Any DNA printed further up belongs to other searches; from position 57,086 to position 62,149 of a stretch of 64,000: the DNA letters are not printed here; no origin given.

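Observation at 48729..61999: ECF-sigma-linked pair of giant, apparently anchor-less two-module repeat proteins flanking a luciferase-like monooxygenase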

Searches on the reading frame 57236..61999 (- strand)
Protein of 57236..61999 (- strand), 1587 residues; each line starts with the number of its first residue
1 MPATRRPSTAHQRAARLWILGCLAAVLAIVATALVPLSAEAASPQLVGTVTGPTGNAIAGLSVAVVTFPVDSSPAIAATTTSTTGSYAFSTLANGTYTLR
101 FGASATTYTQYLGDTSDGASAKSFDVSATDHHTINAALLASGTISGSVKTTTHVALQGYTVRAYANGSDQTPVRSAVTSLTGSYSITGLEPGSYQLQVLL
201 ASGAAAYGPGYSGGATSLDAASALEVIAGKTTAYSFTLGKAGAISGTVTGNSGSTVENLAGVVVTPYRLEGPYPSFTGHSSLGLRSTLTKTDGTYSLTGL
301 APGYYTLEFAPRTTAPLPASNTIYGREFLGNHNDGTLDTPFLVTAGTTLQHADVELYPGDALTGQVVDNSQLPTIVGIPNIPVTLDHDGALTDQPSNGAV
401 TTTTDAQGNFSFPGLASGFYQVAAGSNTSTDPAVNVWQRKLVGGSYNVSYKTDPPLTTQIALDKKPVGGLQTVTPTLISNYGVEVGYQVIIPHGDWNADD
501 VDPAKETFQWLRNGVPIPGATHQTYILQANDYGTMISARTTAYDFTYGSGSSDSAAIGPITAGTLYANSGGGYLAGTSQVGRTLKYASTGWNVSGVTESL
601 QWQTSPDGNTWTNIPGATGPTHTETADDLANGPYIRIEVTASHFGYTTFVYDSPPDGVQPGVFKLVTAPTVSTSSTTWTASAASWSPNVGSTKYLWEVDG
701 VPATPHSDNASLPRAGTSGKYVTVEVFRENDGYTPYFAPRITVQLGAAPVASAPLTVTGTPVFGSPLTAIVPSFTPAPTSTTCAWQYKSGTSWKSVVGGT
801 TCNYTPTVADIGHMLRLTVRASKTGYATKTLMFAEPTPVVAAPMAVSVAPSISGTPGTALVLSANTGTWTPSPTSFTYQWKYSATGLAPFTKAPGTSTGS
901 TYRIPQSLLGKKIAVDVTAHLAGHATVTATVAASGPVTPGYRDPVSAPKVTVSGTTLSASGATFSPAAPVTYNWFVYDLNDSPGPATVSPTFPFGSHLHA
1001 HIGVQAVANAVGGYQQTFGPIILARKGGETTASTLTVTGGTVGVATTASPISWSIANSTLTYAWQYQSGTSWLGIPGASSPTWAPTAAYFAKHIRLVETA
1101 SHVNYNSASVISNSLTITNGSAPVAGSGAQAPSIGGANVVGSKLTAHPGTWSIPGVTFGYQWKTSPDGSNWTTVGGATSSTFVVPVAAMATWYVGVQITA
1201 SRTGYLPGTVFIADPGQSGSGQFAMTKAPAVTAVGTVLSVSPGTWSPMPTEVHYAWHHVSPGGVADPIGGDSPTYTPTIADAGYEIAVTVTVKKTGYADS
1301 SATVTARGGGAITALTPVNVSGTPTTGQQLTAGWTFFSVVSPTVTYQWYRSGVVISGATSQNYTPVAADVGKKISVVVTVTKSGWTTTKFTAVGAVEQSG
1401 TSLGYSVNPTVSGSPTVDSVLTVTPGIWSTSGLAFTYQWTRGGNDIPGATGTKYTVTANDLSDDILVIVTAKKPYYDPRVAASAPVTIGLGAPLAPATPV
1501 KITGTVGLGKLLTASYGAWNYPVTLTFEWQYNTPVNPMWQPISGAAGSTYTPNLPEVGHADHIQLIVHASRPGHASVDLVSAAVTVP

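Call 6: search_protein_families(library=pfam, proteins=[window:57236-61999:-], max_evalue=0.01)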
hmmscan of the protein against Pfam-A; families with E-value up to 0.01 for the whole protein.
window:57236-61999:- (1587 aa): 12 families
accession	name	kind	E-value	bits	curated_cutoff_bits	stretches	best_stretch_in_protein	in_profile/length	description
PF13620.12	CarboxypepD_reg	-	6.2e-21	75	32.3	4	143-238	1-81/82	Carboxypeptidase regulatory-like domain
PF17210.9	SdrD_B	-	1.8e-19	70.4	29.7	3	60-132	23-93/112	SdrD B-like domain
PF16709.11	SCAB-Ig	-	9.3e-10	38.9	27.6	0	1344-1383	28-73/98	Ig domain of plant-specific actin-binding protein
PF17802.7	SpaA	-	6.8e-09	36.2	23.1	0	151-197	11-57/91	Prealbumin-like fold domain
PF23197.1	IG_AIR9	-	2.4e-08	34.1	27.5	0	755-818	5-69/87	AIR9 A9 domain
PF09430.16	EMC7_beta-sandw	-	3.3e-07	31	26.6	0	72-130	16-74/122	ER membrane protein complex subunit 7, beta-sandwich domain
PF13715.12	CarbopepD_reg_2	-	8.8e-06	26.1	32.2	0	75-102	24-51/88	CarboxypepD_reg-like domain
PF23193.1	NOMO_3rd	-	0.00046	20.7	27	0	394-427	54-87/120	NOMO third transthyretin-like domain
PF24421.1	Ig_J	-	0.0011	19.5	29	0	54-105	34-86/104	Tip attachment protein J, Ig-like domain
PF00754.31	F5_F8_type_C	-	0.0014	19.1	28.2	0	591-643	59-118/127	F5/8 type C domain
PF00775.27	Dioxygenase_C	-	0.0029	17.5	27.3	0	282-308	74-99/182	Dioxygenase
PF13895.12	Ig_2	-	0.0043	17.7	27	0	1341-1366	26-50/79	Immunoglobulin domain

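Call 12: search_protein_families(library=ncbifam, proteins=[window:57236-61999:-], max_evalue=0.01)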
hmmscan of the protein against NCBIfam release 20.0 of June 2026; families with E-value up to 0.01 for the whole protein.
window:57236-61999:- (1587 aa): 2 families
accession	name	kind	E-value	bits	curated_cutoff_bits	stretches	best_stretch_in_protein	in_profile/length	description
NF040485.1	ZirU_fam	subfamily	7.1e-16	59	100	4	483-628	33-200/210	ZirU family protein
NF012181.0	MSCRAMM_SdrD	exception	0.002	15.6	2500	0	60-117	815-872/1379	MSCRAMM family adhesin SdrD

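Call 25: find_homologous_proteins(query=window:57236-61999:-, max_evalue=1e-10)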
Query window:57236-61999:- (1587 aa): 38 proteins with E <= 1e-10 among 8000 candidates.
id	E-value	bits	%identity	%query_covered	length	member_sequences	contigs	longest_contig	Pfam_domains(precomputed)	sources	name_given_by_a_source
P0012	0.0e+0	3474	100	100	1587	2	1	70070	PF13715.13,PF17802.8,PF23197.2,PF13620.13,PF09430.17,PF16709.12,PF22904.4,PF17210.10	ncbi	ncbi:MAG TPA: hypothetical protein VGI56_03320 [Galbitalea sp.]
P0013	0.0e+0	1474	50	99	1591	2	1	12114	PF17802.8,PF13620.13,PF16709.12,PF22904.4,PF17210.10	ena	-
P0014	0.0e+0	1348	49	99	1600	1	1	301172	PF17802.8,PF13620.13,PF16709.12,PF22904.4,PF17210.10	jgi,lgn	jgi:hypothetical protein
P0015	0.0e+0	1165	43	100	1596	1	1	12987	PF17802.8,PF23197.2,PF13620.13,PF09430.17,PF16709.12,PF22904.4,PF17210.10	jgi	-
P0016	1.4e-252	860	37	98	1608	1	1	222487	PF10670.16,PF17802.8,PF13620.13,PF09430.17,PF16709.12,PF22904.4,PF17210.10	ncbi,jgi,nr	ncbi:MAG TPA: carboxypeptidase regulatory-like domain-containing protein [Galbitalea sp.]|jgi:hypoth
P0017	2.9e-247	842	36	99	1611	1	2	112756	PF17802.8,PF23197.2,PF13620.13,PF16709.12,PF22904.4,PF17210.10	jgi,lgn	jgi:hypothetical protein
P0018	6.4e-247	841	36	97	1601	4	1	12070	PF13715.13,PF17802.8,PF23197.2,PF13620.13,PF16709.12,PF22904.4,PF17210.10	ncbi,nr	ncbi:MAG: hypothetical protein JWR53_1333 [Glaciihabitans sp.]|nr:hypothetical protein [Glaciihabita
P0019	6.6e-243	828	37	96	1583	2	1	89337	PF17802.8,PF23197.2,PF13620.13,PF16709.12,PF22904.4,PF17210.10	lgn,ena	-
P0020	1.0e-240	820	37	97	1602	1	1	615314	PF17802.8,PF13620.13,PF09430.17,PF16709.12,PF22904.4,PF17210.10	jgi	jgi:hypothetical protein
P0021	2.4e-240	819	36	98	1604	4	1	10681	PF17802.8,PF13620.13,PF16709.12,PF22904.4,PF17210.10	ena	-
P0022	4.8e-227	775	37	98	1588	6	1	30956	PF13715.13,PF17802.8,PF13620.13,PF16709.12,PF22904.4,PF17210.10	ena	-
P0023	1.8e-222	760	35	99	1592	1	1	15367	PF13715.13,PF17802.8,PF23197.2,PF23193.2,PF13620.13,PF09430.17,PF16709.12,PF22904.4,PF17210.10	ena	-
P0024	3.7e-132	461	28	74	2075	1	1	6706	PF13715.13,PF00576.28,PF20598.5,PF17802.8,PF13620.13,PF09430.17,PF16709.12,PF22904.4,PF17210.10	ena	-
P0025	2.1e-110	389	31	40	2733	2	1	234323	PF17802.8,PF23197.2,PF13620.13,PF17210.10,PF13715.13,PF01060.30,PF11974.15,PF14686.13,PF24421.2,PF20598.5,PF09430.17,PF22904.4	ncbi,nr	ncbi:MAG: carboxypeptidase regulatory-like domain-containing protein [Propionibacteriaceae bacterium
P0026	8.8e-105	370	31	39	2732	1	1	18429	PF17789.8,PF07210.19,PF12866.14,PF17802.8,PF23197.2,PF00775.28,PF13620.13,PF17210.10,PF13715.13,PF01060.30,PF11974.15,PF14686.13,PF24421.2,PF24025.2,PF20598.5,PF09430.17,PF22904.4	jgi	jgi:hypothetical protein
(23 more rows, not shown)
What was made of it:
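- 57236..61999 (-): Giant gene B (B-type family, about 1600 aa, 16 domains). 1587 aa. RBS GAGGAG lies 6 nt before the ATG. 11 further full-length relatives are 1583-1611 aa, 35-50% identical, 96-100% coverage (call 25).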

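Call 26: find_encoding_contigs(protein=P0014, flank=10000, max_places=1)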
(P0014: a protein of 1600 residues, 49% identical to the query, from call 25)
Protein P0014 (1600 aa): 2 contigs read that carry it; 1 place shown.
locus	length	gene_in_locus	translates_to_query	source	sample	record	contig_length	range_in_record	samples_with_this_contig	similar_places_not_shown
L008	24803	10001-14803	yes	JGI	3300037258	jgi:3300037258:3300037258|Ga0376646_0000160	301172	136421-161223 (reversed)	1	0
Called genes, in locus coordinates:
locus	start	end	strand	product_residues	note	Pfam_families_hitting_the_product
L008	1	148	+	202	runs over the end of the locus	-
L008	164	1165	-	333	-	PF07853:DUF1648 (weak)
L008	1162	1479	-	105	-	PF00392:GntR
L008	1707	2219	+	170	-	-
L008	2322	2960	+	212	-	-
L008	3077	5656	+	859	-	PF00133:tRNA-synt_1, PF09334:tRNA-synt_1g (weak), PF00133:tRNA-synt_1, PF08264:Anticodon_1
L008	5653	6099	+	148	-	PF00583:Acetyltransf_1, PF13508:Acetyltransf_7 (weak)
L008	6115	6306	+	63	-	-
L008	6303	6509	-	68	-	-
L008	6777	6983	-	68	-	-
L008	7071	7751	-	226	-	PF12840:HTH_20, PF01022:HTH_5 (weak), PF01047:MarR (weak)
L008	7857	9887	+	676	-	PF01432:Peptidase_M3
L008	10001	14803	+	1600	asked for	PF13620:CarboxypepD_reg (weak), PF17210:SdrD_B (faint), PF22904:NOMO1-like_2nd (faint), PF17802:SpaA (faint), PF13620:CarboxypepD_reg (weak), PF16709:SCAB-Ig (faint)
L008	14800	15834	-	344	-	PF00296:Bac_luciferase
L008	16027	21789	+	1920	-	PF08400:phage_tail_N (faint), PF17802:SpaA (faint), PF13715:CarbopepD_reg_2 (faint), PF13620:CarboxypepD_reg, PF17210:SdrD_B (weak), PF13620:CarboxypepD_reg, PF17210:SdrD_B (weak), PF13620:CarboxypepD_reg (weak), +4 more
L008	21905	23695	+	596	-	PF04932:Wzy_C, PF13428:TPR_14 (faint)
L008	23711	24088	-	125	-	PF02661:Fic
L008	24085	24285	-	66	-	-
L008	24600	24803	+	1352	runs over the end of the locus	PF13715:CarbopepD_reg_2 (faint), PF17210:SdrD_B (faint), PF17802:SpaA (faint), PF09430:EMC7_beta-sandw (faint), PF13620:CarboxypepD_reg (weak), PF16709:SCAB-Ig (faint), PF23197:IG_AIR9 (faint)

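Call 27: find_encoding_contigs(protein=P0016, flank=10000, max_places=1)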
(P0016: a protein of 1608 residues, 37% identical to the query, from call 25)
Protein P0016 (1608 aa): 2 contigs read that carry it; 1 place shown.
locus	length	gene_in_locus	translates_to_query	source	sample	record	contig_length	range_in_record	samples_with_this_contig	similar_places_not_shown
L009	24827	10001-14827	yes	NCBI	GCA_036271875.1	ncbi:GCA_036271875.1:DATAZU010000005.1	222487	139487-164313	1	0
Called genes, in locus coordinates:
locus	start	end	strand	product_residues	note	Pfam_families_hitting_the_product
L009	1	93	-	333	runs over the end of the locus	PF07853:DUF1648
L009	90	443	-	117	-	PF00392:GntR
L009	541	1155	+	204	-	-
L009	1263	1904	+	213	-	-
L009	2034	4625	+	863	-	PF00133:tRNA-synt_1, PF09334:tRNA-synt_1g (weak), PF00133:tRNA-synt_1, PF08264:Anticodon_1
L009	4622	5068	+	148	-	PF00583:Acetyltransf_1, PF13508:Acetyltransf_7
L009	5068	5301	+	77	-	-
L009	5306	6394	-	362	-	PF19361:DUF5937, PF01022:HTH_5, PF12840:HTH_20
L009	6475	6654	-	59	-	-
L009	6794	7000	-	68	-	-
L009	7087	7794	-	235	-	PF12840:HTH_20, PF24038:DUF7347 (faint), PF01022:HTH_5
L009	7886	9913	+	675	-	PF01432:Peptidase_M3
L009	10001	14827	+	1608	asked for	PF09430:EMC7_beta-sandw (faint), PF10670:DUF4198 (faint), PF13620:CarboxypepD_reg (weak), PF17210:SdrD_B (faint), PF17802:SpaA (faint), PF22904:NOMO1-like_2nd (faint), PF13620:CarboxypepD_reg, PF16709:SCAB-Ig (faint)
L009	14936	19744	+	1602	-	PF17210:SdrD_B (faint), PF17802:SpaA (faint), PF22904:NOMO1-like_2nd (faint), PF13620:CarboxypepD_reg (weak), PF16709:SCAB-Ig (faint), PF23197:IG_AIR9 (faint)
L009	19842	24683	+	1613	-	PF13620:CarboxypepD_reg (weak), PF17210:SdrD_B (faint), PF17802:SpaA (faint), PF22904:NOMO1-like_2nd (faint), PF09430:EMC7_beta-sandw (faint), PF13620:CarboxypepD_reg (weak), PF16709:SCAB-Ig (faint)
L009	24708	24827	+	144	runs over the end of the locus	-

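Call 28: find_encoding_contigs(protein=P0020, flank=10000, max_places=1)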
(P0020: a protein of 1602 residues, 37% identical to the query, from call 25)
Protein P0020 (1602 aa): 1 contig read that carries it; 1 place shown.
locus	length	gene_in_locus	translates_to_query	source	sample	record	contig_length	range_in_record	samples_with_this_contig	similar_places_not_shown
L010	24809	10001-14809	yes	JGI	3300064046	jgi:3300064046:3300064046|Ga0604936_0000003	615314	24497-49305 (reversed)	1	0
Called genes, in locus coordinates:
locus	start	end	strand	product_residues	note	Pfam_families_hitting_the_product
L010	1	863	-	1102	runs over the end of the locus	PF00133:tRNA-synt_1, PF09334:tRNA-synt_1g (weak), PF08264:Anticodon_1, PF19302:DUF5915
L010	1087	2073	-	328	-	PF07853:DUF1648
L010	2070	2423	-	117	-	PF00392:GntR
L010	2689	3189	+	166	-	-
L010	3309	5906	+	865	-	PF00133:tRNA-synt_1, PF09334:tRNA-synt_1g (weak), PF00133:tRNA-synt_1, PF08264:Anticodon_1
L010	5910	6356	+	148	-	PF00583:Acetyltransf_1, PF13508:Acetyltransf_7 (weak)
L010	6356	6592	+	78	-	-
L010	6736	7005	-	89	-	-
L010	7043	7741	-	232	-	PF24038:DUF7347 (weak), PF01022:HTH_5, PF12840:HTH_20, PF01047:MarR (weak)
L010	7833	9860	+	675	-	PF01432:Peptidase_M3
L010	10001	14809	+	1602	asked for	PF09430:EMC7_beta-sandw (faint), PF13620:CarboxypepD_reg, PF17210:SdrD_B (faint), PF17802:SpaA (faint), PF22904:NOMO1-like_2nd (faint), PF13620:CarboxypepD_reg (weak), PF16709:SCAB-Ig (faint)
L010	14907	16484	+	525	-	PF09430:EMC7_beta-sandw (faint), PF13620:CarboxypepD_reg, PF13715:CarbopepD_reg_2 (faint), PF17210:SdrD_B (faint), PF17802:SpaA (faint), PF22904:NOMO1-like_2nd (faint)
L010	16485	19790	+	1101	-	PF16709:SCAB-Ig (faint)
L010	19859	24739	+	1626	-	PF17210:SdrD_B (faint), PF17802:SpaA (faint), PF22904:NOMO1-like_2nd (faint), PF13620:CarboxypepD_reg (weak), PF16709:SCAB-Ig (faint), PF23197:IG_AIR9 (faint)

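Call 50: find_related_loci(query=A2, collection=genome_contigs, flank=10000)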
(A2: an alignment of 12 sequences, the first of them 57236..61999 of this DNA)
Query A2 (1587 aa) in genome_contigs; peptide patterns used: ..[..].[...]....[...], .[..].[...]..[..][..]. (x = any residue, [..] = any of these).
25 stretches matched a pattern; 7 encode a relative of the query (tblastn E <= 1e-3); 6 distinct loci.
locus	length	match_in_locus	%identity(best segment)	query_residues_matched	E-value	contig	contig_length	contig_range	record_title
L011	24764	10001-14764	37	13-1574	0e+0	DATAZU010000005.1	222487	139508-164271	MAG TPA_asm: Galbitalea sp. isolate SMAG_U5713 k141_243574, whole genome shotgun sequence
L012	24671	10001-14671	36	34-1574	0e+0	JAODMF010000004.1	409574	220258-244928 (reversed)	MAG: Glaciihabitans sp. isolate RYN_84 scaffold_1239594, whole genome shotgun sequence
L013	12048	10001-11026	28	777-1118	6e-8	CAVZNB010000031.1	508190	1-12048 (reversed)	MAG: uncultured Acidobacteriaceae bacterium isolate MFD01828.bin.2.44 genome assembly, contig: contig_60143, whole genom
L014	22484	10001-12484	33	597-1193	6e-6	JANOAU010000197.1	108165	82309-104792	MAG: Saprospiraceae bacterium isolate VAR_18_metabat_275 VAR_18_k141_1611778, whole genome shotgun sequence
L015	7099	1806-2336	29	700-881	2e-5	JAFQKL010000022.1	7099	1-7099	MAG: Clostridia bacterium isolate RGIG1901 Goat_Cecum.Co__c175715, whole genome shotgun sequence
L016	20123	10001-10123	50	576-619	2e-4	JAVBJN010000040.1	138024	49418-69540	MAG: Chitinophagaceae bacterium isolate GLO_MAG_00029 c_000005217311, whole genome shotgun sequence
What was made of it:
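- Tried and rejected: The second scan, with the B-family alignment, used only two peptide patterns and recovered just two Microbacteriaceae MAGs plus distant Ig-repeat hits (call 50).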
